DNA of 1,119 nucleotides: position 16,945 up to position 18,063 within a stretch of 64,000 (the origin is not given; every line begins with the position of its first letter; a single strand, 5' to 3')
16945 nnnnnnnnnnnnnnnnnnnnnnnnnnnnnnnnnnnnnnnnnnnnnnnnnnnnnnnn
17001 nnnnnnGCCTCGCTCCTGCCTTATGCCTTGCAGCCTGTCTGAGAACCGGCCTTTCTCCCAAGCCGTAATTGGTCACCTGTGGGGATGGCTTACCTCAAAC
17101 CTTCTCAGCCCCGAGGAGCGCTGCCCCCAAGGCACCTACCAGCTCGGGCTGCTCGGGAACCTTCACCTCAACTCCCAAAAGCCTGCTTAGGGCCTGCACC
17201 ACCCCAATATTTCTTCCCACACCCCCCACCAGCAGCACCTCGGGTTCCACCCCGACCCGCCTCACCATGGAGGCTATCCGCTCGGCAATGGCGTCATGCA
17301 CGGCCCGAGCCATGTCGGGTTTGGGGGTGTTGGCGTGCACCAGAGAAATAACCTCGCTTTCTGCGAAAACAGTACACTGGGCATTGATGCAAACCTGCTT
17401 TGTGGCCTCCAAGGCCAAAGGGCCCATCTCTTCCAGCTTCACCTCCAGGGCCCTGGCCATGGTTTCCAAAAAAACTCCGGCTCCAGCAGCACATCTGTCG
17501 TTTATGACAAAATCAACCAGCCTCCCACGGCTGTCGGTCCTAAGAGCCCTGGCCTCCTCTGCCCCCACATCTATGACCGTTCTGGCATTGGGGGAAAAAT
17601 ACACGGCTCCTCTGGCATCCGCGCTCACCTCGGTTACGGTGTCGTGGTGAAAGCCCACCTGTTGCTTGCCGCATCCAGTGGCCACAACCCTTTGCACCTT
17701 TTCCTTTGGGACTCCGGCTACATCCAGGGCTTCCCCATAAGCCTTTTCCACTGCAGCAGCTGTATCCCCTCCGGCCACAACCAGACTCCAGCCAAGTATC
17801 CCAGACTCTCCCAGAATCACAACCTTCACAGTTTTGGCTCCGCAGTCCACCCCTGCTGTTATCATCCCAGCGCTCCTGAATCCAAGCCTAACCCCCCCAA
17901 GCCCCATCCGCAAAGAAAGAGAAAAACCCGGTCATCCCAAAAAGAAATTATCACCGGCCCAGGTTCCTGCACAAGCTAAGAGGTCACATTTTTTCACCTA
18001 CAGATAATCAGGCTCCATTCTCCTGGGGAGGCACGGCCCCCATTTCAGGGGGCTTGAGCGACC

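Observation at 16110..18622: Two tandem HgdC/BcrAD-type activase ATPases plus a DUF3795 Cys-rich protein embedded inside a class II (ATP-independent) BCR locus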

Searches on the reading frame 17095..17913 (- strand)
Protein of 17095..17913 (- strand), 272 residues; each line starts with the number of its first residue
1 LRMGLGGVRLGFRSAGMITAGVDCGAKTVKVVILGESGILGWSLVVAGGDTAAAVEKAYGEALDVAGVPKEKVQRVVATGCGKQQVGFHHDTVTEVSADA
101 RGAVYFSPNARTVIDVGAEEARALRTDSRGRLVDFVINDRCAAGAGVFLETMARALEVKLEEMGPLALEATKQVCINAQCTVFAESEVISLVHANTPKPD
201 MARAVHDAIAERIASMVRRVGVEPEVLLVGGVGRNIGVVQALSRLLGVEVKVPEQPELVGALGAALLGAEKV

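Call 5: search_protein_families(library=pfam, proteins=[window:17095-17913:-])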
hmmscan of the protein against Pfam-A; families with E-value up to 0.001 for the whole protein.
window:17095-17913:- (272 aa): 3 families
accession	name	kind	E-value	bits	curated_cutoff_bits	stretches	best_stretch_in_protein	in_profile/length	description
PF01869.26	BcrAD_BadFG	-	1.6e-50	172.6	31.5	1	21-268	2-271/271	BadF/BadG/BcrA/BcrD ATPase family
PF02782.22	FGGY_C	-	3.7e-07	30.5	27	1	193-269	115-195/198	FGGY family of carbohydrate kinases, C-terminal domain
PF22521.2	HypF_C_2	-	0.00021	21.6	27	1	107-246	74-217/241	Carbamoyltransferase, Kae1-like Domain, second subdomain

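Call 11: search_protein_families(library=ncbifam, proteins=[window:17095-17913:-])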
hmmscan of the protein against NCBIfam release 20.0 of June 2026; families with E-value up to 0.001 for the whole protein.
window:17095-17913:- (272 aa): 8 families
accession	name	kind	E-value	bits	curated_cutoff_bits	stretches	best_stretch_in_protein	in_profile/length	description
TIGR00241.1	CoA_E_activ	domain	1.4e-68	231.1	125.4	1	18-267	1-248/248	acyl-CoA dehydratase activase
TIGR03192.1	benz_CoA_bzdQ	equivalog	1.5e-47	162.5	380.2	1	12-269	27-287/293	benzoyl-CoA reductase, bzd-type, subunit Q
TIGR02261.1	benz_CoA_red_D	equivalog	1.5e-39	135.7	312.85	1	18-268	2-262/262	benzoyl-CoA reductase subunit D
TIGR03286.1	methan_mark_15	hypoth_equivalog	3.9e-37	128.2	455.75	1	18-269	145-402/404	methanogenesis marker 15 protein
TIGR02259.1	benz_CoA_red_A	equivalog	5.6e-32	111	578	1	52-264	209-428/432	benzoyl-CoA reductase subunit A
TIGR01312.1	XylB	equivalog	3.4e-05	22.6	380.25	1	192-269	355-436/481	xylulokinase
NF011660.0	PRK15080.1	equivalog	0.00018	20.8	182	1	202-270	208-275/277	ethanolamine utilization protein EutJ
NF009842.0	PRK13317.1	equivalog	0.0004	19.8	234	0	18-107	3-88/277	type II pantothenate kinase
